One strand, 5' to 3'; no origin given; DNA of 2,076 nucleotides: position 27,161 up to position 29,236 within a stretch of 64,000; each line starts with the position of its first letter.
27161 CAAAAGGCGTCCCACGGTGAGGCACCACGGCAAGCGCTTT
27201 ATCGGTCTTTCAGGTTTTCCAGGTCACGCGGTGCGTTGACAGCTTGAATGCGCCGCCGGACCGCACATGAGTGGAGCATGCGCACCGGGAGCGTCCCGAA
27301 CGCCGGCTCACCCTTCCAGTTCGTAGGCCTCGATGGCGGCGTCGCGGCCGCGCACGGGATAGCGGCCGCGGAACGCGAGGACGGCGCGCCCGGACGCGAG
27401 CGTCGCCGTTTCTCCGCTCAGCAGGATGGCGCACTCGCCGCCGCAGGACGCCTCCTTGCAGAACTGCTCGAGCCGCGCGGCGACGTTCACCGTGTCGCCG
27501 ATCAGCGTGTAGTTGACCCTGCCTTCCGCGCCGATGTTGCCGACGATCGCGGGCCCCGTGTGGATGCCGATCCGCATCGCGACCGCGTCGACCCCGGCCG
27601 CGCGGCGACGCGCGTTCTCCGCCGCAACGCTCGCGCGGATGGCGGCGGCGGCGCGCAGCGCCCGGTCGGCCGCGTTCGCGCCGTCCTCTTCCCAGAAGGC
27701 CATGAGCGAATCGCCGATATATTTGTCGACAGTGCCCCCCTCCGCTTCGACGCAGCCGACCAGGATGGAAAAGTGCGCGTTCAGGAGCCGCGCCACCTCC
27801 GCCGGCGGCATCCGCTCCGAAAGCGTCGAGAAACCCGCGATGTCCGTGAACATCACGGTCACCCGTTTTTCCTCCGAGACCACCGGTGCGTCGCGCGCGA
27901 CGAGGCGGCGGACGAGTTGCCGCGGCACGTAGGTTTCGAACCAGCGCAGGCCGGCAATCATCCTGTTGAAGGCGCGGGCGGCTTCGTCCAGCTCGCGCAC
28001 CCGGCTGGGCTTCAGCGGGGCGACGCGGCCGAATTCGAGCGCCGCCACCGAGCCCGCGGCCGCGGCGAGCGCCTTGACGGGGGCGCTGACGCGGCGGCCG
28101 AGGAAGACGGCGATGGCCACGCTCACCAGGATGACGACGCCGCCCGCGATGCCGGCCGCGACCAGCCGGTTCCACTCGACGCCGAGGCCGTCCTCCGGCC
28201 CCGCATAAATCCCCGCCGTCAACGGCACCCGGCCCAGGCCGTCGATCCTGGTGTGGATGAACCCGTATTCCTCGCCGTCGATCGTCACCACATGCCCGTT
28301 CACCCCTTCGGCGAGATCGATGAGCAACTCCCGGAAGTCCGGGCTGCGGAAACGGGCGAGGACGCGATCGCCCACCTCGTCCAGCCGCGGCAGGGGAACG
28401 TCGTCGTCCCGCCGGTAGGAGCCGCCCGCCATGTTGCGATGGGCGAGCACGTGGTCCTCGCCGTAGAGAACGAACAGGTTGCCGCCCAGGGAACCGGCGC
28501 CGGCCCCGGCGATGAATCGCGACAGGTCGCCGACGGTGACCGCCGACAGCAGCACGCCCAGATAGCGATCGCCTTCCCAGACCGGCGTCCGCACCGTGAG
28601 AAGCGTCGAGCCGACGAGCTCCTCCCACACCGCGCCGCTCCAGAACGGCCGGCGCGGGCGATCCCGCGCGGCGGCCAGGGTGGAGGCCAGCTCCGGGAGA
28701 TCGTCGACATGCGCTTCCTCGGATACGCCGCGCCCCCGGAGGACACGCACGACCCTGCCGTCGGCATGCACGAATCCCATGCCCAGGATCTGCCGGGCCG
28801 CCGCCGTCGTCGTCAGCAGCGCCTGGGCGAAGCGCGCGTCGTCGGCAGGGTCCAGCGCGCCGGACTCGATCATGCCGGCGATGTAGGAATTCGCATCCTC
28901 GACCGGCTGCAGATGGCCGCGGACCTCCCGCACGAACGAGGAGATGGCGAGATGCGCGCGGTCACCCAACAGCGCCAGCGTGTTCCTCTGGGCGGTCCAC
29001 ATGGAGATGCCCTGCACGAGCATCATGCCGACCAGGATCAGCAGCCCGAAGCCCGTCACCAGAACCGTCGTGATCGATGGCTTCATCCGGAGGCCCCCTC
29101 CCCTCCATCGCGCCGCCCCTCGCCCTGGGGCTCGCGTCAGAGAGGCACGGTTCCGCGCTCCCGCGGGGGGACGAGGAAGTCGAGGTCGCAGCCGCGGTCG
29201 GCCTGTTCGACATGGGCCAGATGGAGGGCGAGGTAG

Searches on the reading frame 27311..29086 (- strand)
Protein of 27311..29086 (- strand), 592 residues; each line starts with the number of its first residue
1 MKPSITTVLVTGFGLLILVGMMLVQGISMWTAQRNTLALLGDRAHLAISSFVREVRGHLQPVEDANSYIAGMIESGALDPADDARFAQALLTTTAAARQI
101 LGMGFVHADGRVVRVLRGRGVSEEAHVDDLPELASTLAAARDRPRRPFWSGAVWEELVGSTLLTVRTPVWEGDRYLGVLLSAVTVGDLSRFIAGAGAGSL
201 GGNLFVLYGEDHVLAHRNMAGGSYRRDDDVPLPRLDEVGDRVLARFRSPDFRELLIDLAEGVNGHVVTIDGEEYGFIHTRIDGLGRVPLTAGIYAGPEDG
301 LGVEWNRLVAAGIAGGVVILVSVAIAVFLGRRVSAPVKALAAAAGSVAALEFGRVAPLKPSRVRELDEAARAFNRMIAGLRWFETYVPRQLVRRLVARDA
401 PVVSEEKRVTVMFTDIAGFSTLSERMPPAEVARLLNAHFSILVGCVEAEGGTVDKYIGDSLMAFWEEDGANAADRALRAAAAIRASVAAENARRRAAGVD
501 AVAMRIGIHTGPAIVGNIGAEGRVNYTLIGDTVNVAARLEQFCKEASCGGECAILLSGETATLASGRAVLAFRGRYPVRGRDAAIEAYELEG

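Call 35: find_homologous_proteins(query=window:27311-29086:-, max_evalue=1e-50)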
Query window:27311-29086:- (592 aa): 656 proteins with E <= 1e-50 among 8000 candidates; the best 120 are listed.
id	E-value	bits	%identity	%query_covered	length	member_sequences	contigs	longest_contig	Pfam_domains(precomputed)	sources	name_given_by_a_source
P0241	0.0e+0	1210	95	100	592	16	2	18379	PF00672.31,PF00211.26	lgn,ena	-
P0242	0.0e+0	1203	95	100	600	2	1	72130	PF00672.31,PF00211.26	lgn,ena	-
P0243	0.0e+0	1187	93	100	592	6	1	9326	PF00672.31,PF00211.26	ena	-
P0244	0.0e+0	1137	88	100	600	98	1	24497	PF00672.31,PF00211.26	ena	-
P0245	9.2e-230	782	64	100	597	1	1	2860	PF00672.31,PF00211.26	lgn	-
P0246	5.9e-229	780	63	99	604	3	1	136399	PF00672.31,PF00211.26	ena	-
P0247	3.1e-228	777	64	100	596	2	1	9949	PF00672.31,PF00211.26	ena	-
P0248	8.8e-227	773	63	100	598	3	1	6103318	PF00672.31,PF00211.26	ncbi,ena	-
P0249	2.5e-223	761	62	100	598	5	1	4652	PF00672.31,PF00211.26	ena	-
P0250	1.6e-211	722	62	100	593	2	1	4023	PF00672.31,PF00211.26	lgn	-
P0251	1.7e-211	722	59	100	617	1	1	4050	PF00672.31,PF00211.26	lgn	-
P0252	3.0e-208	711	57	99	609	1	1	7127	PF00672.31,PF00211.26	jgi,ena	jgi:adenylate cyclase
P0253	1.6e-207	709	57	99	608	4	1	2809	PF00672.31,PF00211.26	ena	-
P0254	7.4e-207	707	56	99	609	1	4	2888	PF00672.31,PF00211.26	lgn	-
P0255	9.9e-205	700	58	100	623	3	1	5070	PF00211.26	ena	-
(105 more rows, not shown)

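Call 36: find_encoding_contigs(protein=P0244, flank=6000, max_places=4)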
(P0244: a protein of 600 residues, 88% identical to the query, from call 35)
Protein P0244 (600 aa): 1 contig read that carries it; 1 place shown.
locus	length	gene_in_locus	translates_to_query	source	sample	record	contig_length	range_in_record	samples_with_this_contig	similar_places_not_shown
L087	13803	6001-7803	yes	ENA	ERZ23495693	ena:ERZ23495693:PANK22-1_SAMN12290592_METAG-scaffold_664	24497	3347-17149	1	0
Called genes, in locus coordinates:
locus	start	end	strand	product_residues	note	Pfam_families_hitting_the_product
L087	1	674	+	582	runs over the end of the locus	PF01555:N6_N4_Mtase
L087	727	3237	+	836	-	PF04851:ResIII, PF00270:DEAD (faint)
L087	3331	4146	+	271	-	PF00106:adh_short, PF08659:KR, PF13561:adh_short_C2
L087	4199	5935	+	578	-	PF00920:ILVD_EDD_N, PF24877:ILV_EDD_C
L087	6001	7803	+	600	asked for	PF00672:HAMP (weak), PF00211:Guanylate_cyc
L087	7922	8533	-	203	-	PF09195:Endonuc-BglII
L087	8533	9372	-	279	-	PF01555:N6_N4_Mtase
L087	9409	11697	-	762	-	PF01315:Ald_Xan_dh_C, PF02738:MoCoBD_1, PF20256:MoCoBD_2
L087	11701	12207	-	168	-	PF00111:Fer2, PF01799:Fer2_2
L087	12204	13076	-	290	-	PF00941:FAD_binding_5, PF03450:CO_deh_flav_C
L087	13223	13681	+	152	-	PF02814:UreE_N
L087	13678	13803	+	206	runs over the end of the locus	PF03308:MeaB (weak), PF02492:cobW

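Call 37: find_encoding_contigs(protein=P0243, flank=6000, max_places=3)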
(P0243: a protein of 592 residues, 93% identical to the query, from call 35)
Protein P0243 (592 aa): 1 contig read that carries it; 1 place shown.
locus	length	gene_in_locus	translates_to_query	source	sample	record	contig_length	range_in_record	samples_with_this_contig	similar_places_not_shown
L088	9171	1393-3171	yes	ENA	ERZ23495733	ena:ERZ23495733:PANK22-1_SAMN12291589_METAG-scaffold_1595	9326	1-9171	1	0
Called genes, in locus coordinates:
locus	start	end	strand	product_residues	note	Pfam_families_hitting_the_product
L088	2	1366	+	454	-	?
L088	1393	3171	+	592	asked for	PF00672:HAMP (weak), PF00211:Guanylate_cyc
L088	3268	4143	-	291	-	PF01555:N6_N4_Mtase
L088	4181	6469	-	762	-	PF01315:Ald_Xan_dh_C, PF02738:MoCoBD_1, PF20256:MoCoBD_2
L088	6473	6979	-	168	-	PF00111:Fer2, PF01799:Fer2_2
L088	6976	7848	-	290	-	PF00941:FAD_binding_5, PF03450:CO_deh_flav_C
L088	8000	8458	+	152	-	PF02814:UreE_N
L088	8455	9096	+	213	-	PF03308:MeaB (weak), PF02492:cobW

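Call 38: find_encoding_contigs(protein=P0246, flank=6000, max_places=2)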
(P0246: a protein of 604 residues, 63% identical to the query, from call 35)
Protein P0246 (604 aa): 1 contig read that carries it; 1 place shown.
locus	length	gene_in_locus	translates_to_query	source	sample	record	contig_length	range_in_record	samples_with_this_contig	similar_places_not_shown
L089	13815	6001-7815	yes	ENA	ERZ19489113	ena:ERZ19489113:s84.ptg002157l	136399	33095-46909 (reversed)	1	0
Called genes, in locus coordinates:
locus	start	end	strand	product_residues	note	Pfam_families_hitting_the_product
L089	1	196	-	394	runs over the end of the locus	-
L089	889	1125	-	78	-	-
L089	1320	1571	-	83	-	-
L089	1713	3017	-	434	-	PF13356:Arm-DNA-bind_3, PF13203:DUF2201_N, PF09967:DUF2201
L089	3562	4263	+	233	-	-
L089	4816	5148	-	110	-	-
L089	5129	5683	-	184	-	PF01323:DSBA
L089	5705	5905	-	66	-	-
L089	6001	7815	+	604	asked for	PF00672:HAMP (faint), PF00211:Guanylate_cyc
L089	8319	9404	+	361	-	PF03480:DctP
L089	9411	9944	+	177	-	PF04290:DctQ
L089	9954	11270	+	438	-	PF06808:DctM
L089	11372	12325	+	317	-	PF12974:Phosphonate-bd (weak), PF16868:NMT1_3, PF09084:NMT1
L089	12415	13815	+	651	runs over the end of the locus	PF06808:DctM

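Call 39: find_encoding_contigs(protein=P0248, flank=6000, max_places=2)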
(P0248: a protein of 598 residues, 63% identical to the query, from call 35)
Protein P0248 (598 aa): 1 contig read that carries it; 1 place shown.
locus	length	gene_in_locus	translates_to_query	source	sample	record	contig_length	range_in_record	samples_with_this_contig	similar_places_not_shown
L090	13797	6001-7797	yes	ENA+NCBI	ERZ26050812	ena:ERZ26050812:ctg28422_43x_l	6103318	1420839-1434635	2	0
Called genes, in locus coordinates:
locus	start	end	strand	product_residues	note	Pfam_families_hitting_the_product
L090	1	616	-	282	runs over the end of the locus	PF00106:adh_short, PF13561:adh_short_C2, PF13649:Methyltransf_25 (faint)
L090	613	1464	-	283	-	PF00106:adh_short, PF08659:KR (faint), PF13561:adh_short_C2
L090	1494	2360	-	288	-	PF00106:adh_short, PF13561:adh_short_C2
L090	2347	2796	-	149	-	PF13279:4HBT_2, PF03061:4HBT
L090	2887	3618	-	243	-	PF01144:CoA_trans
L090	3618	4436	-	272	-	PF01144:CoA_trans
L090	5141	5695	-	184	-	PF01323:DSBA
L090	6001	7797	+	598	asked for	PF00672:HAMP (weak), PF00211:Guanylate_cyc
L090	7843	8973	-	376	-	PF07433:DUF1513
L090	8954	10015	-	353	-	PF09375:Peptidase_M75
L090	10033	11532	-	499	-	PF06537:DHOR, PF00034:Cytochrom_C (faint)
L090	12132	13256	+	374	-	-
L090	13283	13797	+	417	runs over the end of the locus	PF09375:Peptidase_M75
